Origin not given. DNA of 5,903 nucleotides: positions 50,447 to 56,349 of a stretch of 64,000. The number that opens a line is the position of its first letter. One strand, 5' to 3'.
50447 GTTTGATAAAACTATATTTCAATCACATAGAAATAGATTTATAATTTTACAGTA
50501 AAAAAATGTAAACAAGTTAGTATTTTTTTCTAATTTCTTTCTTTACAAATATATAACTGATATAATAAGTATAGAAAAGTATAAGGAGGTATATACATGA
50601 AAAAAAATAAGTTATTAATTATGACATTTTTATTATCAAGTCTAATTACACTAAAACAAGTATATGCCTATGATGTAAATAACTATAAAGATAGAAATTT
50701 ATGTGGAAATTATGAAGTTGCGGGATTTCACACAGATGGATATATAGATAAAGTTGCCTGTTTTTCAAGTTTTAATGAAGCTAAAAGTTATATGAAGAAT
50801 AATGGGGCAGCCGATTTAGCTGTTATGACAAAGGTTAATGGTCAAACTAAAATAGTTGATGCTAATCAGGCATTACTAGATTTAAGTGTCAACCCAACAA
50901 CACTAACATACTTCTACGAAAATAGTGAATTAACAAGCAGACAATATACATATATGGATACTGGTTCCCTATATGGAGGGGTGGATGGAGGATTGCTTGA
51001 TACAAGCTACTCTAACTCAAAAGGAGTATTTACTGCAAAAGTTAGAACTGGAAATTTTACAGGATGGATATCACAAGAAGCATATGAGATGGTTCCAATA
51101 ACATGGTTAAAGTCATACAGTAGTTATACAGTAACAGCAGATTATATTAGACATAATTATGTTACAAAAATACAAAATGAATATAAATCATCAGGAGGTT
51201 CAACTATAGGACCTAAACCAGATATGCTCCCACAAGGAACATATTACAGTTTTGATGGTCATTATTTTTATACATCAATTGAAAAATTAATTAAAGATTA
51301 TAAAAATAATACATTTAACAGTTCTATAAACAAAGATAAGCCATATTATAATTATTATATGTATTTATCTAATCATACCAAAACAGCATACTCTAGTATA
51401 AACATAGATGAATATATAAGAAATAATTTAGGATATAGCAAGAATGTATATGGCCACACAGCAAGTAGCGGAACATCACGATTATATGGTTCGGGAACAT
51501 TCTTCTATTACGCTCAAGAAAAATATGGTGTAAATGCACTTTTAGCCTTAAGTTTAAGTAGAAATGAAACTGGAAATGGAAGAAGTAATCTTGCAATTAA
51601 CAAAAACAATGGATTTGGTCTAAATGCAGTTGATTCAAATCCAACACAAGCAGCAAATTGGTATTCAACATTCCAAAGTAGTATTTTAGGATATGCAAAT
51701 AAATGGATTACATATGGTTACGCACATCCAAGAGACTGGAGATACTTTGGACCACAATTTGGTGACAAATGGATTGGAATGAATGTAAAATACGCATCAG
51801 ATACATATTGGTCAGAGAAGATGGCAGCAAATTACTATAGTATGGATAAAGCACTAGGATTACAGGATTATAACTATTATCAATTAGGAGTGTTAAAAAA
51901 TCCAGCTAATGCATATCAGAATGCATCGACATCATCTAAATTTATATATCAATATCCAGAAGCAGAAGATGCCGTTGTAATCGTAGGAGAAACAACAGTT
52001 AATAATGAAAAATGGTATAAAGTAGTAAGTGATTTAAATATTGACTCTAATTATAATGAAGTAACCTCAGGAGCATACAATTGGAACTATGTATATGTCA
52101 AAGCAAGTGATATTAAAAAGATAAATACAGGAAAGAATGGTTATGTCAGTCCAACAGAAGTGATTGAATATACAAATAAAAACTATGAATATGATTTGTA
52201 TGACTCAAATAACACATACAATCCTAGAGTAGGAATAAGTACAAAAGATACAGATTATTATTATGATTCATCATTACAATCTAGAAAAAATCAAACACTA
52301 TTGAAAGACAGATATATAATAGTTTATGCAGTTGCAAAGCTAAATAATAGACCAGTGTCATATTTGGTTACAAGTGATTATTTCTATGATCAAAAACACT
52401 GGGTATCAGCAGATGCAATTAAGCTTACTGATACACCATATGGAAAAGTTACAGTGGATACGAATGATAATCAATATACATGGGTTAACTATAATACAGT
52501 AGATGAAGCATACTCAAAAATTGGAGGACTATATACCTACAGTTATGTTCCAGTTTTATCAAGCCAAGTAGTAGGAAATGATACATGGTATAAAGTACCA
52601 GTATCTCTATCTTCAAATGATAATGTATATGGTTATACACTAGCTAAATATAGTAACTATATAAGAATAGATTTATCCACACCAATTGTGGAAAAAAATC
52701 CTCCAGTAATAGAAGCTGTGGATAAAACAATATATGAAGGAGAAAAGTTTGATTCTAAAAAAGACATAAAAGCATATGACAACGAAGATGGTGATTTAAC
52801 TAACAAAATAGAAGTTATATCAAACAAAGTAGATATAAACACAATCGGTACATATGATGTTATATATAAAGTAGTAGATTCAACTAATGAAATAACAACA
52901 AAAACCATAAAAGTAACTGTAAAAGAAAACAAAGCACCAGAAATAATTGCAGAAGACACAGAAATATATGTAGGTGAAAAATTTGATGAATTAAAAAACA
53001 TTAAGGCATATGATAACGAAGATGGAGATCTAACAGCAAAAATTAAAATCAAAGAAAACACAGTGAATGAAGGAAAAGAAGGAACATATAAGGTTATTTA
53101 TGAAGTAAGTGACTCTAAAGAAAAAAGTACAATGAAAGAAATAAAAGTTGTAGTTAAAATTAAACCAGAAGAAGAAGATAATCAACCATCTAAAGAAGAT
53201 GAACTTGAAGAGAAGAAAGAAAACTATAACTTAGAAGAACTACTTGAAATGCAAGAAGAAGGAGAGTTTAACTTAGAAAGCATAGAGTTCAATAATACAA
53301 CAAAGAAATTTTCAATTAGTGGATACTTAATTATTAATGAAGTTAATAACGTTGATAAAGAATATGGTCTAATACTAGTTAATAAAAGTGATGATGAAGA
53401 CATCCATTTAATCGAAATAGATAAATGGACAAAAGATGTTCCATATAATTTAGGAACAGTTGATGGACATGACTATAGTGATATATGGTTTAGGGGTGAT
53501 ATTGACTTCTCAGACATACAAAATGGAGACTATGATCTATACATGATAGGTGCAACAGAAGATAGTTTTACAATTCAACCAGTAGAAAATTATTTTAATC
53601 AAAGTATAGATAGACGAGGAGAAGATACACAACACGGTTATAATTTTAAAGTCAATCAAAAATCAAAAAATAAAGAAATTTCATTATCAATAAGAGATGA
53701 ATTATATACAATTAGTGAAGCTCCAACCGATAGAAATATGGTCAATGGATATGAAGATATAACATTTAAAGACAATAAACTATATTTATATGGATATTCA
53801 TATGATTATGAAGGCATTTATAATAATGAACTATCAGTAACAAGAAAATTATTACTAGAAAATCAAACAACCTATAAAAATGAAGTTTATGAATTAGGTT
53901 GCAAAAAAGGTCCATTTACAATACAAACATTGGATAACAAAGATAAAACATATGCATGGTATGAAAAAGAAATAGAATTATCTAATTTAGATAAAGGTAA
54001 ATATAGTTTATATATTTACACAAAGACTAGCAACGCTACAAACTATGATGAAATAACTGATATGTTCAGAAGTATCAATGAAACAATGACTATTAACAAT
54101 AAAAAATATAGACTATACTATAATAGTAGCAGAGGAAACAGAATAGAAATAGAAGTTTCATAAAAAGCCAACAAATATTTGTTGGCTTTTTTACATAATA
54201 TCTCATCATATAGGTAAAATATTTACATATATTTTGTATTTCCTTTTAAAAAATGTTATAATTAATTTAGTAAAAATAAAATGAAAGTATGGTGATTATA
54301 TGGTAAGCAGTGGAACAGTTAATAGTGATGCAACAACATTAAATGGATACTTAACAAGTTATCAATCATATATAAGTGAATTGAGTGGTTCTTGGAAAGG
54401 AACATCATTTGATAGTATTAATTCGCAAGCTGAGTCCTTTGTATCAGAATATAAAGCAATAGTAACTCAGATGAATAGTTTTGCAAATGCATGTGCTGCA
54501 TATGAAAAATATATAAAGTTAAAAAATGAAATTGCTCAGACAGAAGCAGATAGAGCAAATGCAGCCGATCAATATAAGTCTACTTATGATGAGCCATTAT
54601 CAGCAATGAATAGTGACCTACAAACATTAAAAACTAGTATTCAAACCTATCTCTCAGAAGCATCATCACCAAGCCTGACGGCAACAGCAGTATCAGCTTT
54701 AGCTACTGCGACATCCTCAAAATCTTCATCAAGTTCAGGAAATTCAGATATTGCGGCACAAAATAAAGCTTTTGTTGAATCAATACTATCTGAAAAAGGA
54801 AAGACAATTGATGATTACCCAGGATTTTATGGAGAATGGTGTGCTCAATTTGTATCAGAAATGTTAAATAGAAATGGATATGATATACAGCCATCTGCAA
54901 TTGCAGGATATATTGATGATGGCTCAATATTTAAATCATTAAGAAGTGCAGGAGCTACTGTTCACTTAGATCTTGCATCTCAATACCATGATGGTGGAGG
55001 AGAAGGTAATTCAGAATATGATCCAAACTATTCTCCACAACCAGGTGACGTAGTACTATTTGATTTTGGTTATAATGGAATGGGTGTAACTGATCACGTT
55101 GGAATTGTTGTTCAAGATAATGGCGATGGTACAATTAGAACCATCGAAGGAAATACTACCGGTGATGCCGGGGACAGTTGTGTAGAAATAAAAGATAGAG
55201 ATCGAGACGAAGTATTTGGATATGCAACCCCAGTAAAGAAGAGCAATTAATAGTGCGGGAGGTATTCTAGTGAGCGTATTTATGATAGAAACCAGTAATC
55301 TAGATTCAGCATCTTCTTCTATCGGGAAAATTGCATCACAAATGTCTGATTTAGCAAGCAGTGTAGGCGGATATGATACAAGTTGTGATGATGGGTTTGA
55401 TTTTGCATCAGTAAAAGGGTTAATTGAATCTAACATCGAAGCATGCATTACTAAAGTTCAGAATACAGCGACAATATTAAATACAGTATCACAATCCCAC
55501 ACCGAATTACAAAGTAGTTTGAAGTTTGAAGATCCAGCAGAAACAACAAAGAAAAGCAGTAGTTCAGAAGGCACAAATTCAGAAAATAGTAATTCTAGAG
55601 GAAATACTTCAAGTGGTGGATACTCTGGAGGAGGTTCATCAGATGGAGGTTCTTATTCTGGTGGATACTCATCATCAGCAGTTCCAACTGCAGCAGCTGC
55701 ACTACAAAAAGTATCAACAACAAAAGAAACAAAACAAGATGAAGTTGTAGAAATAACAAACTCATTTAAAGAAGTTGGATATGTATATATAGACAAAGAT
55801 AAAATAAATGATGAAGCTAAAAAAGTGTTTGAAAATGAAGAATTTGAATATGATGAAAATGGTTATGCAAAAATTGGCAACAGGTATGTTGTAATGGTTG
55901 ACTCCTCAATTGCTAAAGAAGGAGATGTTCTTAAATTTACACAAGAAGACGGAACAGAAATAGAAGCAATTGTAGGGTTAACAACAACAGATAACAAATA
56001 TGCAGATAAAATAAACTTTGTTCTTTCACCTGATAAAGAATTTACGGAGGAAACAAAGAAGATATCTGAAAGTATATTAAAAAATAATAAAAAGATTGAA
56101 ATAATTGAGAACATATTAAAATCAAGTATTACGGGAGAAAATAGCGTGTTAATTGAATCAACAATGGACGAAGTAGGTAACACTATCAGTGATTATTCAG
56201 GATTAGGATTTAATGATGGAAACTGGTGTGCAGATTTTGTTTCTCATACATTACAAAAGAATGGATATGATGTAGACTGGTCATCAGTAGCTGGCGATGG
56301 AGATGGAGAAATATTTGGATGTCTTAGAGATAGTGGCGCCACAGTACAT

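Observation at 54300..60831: Five signal-less WXG/LXG-like peptidoglycan-hydrolase fusion proteins and three WXG100 proteins, with no T7SS core and no immunity genes in view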

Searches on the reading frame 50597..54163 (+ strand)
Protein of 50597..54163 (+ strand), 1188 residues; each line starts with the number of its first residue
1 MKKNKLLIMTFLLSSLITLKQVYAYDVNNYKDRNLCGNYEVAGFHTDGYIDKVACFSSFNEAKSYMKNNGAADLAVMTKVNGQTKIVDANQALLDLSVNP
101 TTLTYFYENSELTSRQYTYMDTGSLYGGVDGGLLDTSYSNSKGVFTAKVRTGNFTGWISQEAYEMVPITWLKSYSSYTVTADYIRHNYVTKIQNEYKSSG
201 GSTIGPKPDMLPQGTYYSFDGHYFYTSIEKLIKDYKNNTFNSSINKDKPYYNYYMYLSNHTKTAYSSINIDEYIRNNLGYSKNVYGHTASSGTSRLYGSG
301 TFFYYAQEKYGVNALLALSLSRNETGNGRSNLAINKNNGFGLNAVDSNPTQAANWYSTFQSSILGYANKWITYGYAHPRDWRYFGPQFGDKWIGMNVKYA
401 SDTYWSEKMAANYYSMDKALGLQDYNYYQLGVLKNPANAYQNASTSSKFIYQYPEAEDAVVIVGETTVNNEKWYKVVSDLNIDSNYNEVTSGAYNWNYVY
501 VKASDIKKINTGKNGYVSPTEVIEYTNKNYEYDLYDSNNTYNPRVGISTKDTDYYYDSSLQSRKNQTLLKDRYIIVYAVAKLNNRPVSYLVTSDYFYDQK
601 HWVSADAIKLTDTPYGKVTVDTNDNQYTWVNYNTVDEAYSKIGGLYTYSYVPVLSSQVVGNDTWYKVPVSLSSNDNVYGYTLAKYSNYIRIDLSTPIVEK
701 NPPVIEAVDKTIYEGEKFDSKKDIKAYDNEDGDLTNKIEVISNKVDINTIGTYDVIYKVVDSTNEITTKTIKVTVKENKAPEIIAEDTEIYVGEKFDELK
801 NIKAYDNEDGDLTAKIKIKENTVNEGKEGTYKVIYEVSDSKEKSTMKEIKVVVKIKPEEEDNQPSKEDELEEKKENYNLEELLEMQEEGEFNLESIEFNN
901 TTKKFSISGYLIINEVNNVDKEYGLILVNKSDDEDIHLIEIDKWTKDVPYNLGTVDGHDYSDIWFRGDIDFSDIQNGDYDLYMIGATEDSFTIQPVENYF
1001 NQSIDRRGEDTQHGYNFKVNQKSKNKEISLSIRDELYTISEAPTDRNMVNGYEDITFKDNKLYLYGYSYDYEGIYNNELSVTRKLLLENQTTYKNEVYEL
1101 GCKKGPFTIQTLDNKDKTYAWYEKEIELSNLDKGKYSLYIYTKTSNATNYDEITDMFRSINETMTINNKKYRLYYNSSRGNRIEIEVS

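Call 65: search_protein_families(library=pfam, proteins=[window:50597-54163:+], max_evalue=1)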
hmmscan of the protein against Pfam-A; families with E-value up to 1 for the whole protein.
window:50597-54163:+ (1188 aa): 3 families
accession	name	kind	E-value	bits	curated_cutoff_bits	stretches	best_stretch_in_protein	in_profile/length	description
PF16403.11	Bact_surface_Ig-like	-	1.1e-16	61.1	27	2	710-775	9-71/71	Bacterial surface protein, Ig-like domain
PF01832.25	Glucosaminidase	-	4.7e-11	43.9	30.2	1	303-417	4-122/123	Mannosyl-glycoprotein endo-beta-N-acetylglucosaminidase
PF07523.18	Big_3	-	6.2e-07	30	21.2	2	785-839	3-59/68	Bacterial Ig-like domain (group 3)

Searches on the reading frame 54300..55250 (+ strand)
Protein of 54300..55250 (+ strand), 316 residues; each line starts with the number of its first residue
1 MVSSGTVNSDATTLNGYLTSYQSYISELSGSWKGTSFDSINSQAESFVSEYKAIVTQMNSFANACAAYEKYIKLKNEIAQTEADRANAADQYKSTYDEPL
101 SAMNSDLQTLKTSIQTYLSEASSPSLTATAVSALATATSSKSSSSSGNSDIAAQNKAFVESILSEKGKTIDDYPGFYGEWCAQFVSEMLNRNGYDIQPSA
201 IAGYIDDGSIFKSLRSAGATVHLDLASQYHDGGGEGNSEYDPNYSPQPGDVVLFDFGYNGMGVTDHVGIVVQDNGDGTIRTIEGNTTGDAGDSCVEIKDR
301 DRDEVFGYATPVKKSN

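Call 3: search_protein_families(library=pfam, proteins=[window:54300-55250:+], max_evalue=1)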
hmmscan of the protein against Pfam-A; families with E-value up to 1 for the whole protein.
window:54300-55250:+ (316 aa): 8 families
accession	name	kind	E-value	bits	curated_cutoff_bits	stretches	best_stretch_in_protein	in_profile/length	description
PF05257.22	CHAP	-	2.5e-11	44.3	26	1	177-285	5-81/81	CHAP domain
PF06013.18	WXG100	-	1.9e-05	25.3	27.3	1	4-64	13-73/86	Proteins of 100 residues with WXG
PF12671.13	Amidase_6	-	0.0018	18.8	23.2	1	172-282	21-137/163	Putative amidase domain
PF07352.17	Phage_Mu_Gam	-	0.012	16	28.3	1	66-120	6-60/149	Bacteriophage Mu Gam like protein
PF23742.1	VBS_C3G9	-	0.034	14.7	27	1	17-114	10-110/120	C3G9 VBS-like domain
PF00877.26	NLPC_P60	-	0.035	14.5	23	1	181-274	16-75/105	NlpC/P60 family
PF05008.21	V-SNARE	-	0.04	14.8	25.9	0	74-115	48-89/92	Vesicle transport v-SNARE protein N-terminus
PF24091.1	DUF7376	-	0.2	11.8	27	1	56-150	60-156/219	Family of unknown function (DUF7376)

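Call 4: search_protein_families(library=ncbifam, proteins=[window:54300-55250:+], max_evalue=1)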
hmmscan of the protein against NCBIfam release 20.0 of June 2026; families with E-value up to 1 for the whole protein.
window:54300-55250:+ (316 aa): 5 families
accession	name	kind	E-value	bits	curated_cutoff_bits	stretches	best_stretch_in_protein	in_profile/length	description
TIGR03930.1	WXG100_ESAT6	subfamily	1.4e-05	25.1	44.85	1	4-64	13-73/90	WXG100 family type VII secretion target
TIGR02594.1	TIGR02594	subfamily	0.0004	20.7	70.55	1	245-288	76-115/132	TIGR02594 family protein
TIGR02492.1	flgK_ends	equivalog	0.0081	15.5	170.75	1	11-111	75-175/437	flagellar hook-associated protein FlgK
NF045976.1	MAG1360_fam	equivalog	0.058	11.4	200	1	72-149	441-518/777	MAG1360 family OppF-related protein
NF053723.1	BCAL1086_gp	subfamily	0.52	10.8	50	1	76-152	22-99/121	BCAL1086 family glycoprotein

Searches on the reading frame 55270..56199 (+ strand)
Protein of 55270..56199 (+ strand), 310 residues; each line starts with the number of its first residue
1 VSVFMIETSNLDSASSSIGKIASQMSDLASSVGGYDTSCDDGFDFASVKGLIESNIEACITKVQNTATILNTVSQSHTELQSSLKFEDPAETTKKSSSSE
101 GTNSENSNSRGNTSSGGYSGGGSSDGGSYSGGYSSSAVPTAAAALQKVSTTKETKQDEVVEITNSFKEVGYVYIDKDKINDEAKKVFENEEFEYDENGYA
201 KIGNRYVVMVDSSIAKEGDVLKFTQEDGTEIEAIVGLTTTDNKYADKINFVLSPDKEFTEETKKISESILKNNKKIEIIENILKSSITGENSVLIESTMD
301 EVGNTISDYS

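Call 61: predict_structure(alignment_id=A3)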
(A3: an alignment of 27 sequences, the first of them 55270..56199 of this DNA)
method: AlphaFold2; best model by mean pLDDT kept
length: 310 residues; sequences in the alignment: 27
mean_pLDDT: 65.7   pTM: 0.42
mean pLDDT of the five models: 65.7, 62.9, 61.4, 61.3, 59.4
residues with pLDDT >= 90: 29; 70-90: 156; 50-70: 28; < 50: 97
segments of 3 or more residues with pLDDT < 50: 1-4, 91-157, 286-310
pLDDT, mean of each block of 10 residues (from residue 1): 54 74 80 74 75 79 79 74 59 42 37 39 38 33 29 42 77 85 89 89 91 90 86 91 86 79 72 83 52 27 31
secondary structure, 60 per line:
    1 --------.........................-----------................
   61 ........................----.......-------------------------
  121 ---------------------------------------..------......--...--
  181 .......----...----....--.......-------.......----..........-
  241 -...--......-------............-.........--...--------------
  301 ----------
elements in order: H9-33 H45-84 H89-95 E168-173 H181-187 E192-194 E199-202 E205-211 E219-225 E230-239 E247-252 H260-271 E273-281

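Call 64: fold_search(model_id=the predicted structure, library=pdb)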
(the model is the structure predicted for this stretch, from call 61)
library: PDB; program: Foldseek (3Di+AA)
matches with E <= 10: 243; with E <= 0.001: 0
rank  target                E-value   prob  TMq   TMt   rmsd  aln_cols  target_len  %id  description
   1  7esj_A                3.7e-02  0.75  0.17  0.15   5.3        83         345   17  Acinetobacter baumannii membrane-bound lytic murein transglycosylase A (released 2021-11-17)
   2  3sum_D                8.2e-02  0.80  0.12  0.25   4.1        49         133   18  Crystal structure of cerato-platanin 5 from M. perniciosa (MpCP5) (released 2012-07-11)
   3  8kea_A                8.2e-02  0.63  0.21  0.09  10.4       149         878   15  Cyanophage A-1(L) baseplate-initiators (released 2024-04-10)
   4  7ln4_D                1.1e-01  0.72  0.16  0.07   4.0        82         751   16  Cryo-EM structure of human p97 in complex with Npl4/Ufd1 and polyubiquitinated Ub-Eos (FOM, Class 3) (released 2021-09-15)
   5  4rv0_G                1.1e-01  0.44  0.15  0.26   6.8        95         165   13  Crystal structure of TN complex (released 2015-11-25)
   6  5x4l_A                2.2e-01  0.38  0.15  0.25   6.8        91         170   15  Crystal structure of the UBX domain of human UBXD7 in complex with p97 N domain (released 2017-03-22)
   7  5ifs_D                2.2e-01  0.38  0.15  0.11   4.8        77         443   14  Quantitative interaction mapping reveals an extended ubiquitin regulatory domain in ASPL that disrupts functional p97  (released 2016-10-26)
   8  9m4n                  2.3e-01  0.47  0.16  0.08   5.0        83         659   12  Structure of AtCDC48 (released 2025-10-29)
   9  9vap_A                2.5e-01  0.35  0.15  0.06   7.4        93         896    9  Cryo-EM structure of formate dehydrogenase from Shewanella oneidensis MR-1 (SoFdhAB) (released 2026-04-08)
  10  7wvr                  2.6e-01  0.54  0.20  0.28   5.7       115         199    7  Crystal structure of Talaromyces leycettanus JCM12802 expansin (released 2022-12-14)
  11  8dau_B                2.6e-01  0.28  0.16  0.07  15.0       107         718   11  Saccharomyces cerevisiae Ufd1/Npl4/Cdc48 complex bound to two folded ubiquitin moieties and one unfolded ubiquitin in  (released 2022-11-30)
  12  7mdm_A                2.8e-01  0.25  0.12  0.06   5.2        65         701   15  Structure of human p97 ATPase L464P mutant (released 2021-08-25)
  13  9m3x_A                3.0e-01  0.33  0.16  0.08   6.2        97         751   14  Arabidopsis thaliana CDC48A bound to AMP-PNP (AMPPNP-Down) (released 2025-10-29)
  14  8ooi_A                3.0e-01  0.28  0.15  0.07   5.2        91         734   14  Full composite cryo-EM map of p97/VCP in ADP.Pi state (released 2024-01-31)
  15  3qq8_A                3.2e-01  0.33  0.15  0.25   5.8        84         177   17  Crystal structure of p97-N in complex with FAF1-UBX (released 2011-06-22)
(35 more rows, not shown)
